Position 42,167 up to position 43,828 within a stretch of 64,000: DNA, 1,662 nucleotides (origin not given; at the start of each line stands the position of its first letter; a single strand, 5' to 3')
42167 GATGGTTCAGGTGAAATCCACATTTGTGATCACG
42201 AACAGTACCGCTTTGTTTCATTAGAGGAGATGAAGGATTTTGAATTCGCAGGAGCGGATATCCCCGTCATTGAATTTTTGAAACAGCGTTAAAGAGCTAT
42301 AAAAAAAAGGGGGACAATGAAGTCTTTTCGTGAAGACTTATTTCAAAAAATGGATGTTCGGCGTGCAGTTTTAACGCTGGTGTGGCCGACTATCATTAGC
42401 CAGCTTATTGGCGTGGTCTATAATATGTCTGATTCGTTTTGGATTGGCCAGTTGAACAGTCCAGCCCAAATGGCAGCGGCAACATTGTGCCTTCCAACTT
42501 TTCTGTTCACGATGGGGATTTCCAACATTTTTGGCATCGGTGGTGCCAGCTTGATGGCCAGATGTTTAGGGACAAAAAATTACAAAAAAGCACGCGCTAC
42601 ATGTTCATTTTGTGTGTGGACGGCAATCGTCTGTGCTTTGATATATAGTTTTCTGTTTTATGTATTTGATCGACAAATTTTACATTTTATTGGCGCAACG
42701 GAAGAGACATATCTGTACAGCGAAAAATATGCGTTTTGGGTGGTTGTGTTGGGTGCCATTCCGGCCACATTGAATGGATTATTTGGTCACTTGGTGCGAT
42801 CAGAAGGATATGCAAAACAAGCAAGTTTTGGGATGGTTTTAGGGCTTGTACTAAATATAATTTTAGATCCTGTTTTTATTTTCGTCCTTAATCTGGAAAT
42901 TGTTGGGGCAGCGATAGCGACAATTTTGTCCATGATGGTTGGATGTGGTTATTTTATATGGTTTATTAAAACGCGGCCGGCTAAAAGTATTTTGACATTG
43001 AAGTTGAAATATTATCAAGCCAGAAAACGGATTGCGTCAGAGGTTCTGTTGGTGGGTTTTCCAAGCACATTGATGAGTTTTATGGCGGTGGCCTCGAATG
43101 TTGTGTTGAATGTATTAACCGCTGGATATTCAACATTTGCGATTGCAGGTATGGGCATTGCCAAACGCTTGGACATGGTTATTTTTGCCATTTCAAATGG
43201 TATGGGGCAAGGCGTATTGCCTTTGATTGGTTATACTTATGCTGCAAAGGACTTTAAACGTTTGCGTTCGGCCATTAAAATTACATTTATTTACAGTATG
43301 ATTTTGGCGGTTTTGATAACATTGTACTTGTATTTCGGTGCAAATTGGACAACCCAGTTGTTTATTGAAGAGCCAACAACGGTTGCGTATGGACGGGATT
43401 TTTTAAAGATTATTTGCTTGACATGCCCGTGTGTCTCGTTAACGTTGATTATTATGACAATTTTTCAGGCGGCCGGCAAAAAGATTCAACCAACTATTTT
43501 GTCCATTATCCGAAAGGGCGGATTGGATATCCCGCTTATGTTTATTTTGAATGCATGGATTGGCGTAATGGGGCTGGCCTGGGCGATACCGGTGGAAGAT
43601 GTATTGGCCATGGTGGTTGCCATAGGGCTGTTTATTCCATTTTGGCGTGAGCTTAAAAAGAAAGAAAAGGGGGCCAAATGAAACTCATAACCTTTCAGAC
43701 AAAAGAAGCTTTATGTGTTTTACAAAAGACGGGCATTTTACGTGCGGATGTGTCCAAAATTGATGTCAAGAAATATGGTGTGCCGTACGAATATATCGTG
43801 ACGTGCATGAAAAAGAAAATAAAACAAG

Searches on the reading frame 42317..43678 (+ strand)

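Call 21: search_protein_families(library=ncbifam, proteins=[window:42317-43678:+], max_evalue=0.00001)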
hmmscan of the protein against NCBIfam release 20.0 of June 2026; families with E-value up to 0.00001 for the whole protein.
window:42317-43678:+ (454 aa): 9 families
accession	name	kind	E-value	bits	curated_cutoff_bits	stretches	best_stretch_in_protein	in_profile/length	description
NF000131.1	MATE_multi_MepA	equivalog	6.2e-54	183.9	850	1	7-436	7-431/451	multidrug efflux MATE transporter MepA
TIGR00797.1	matE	subfamily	8.5e-51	173.1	147.4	1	24-420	1-395/396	MATE family efflux transporter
NF007130.1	PRK09575.1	equivalog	5.2e-40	138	445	1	14-449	4-434/435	MATE family efflux transporter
NF041801.1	MATE_SolL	equivalog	1e-32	113.6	780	1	13-439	17-446/458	solanimycin export family MATE transporter SolL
NF000217.1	MATE_multi_FepA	equivalog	3.8e-26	92.1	900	1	14-436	13-429/443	multidrug efflux MATE transporter FepA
NF007562.1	PRK10189.1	equivalog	6e-10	38.5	465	1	15-282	26-298/470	EmmdR/YeeO family multidrug/toxin efflux MATE transporter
NF052396.1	MATE_WgkD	equivalog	1.9e-08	33.7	510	1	21-375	8-358/428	tryglysin-associated MATE efflux transporter WgkD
NF007690.0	PRK10367.1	equivalog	2.8e-08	33.1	409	1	16-342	9-334/441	MATE family efflux transporter DinF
NF001214.0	PRK00187.1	equivalog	6.6e-07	28.7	449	1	16-355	10-350/464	NorM family multidrug efflux MATE transporter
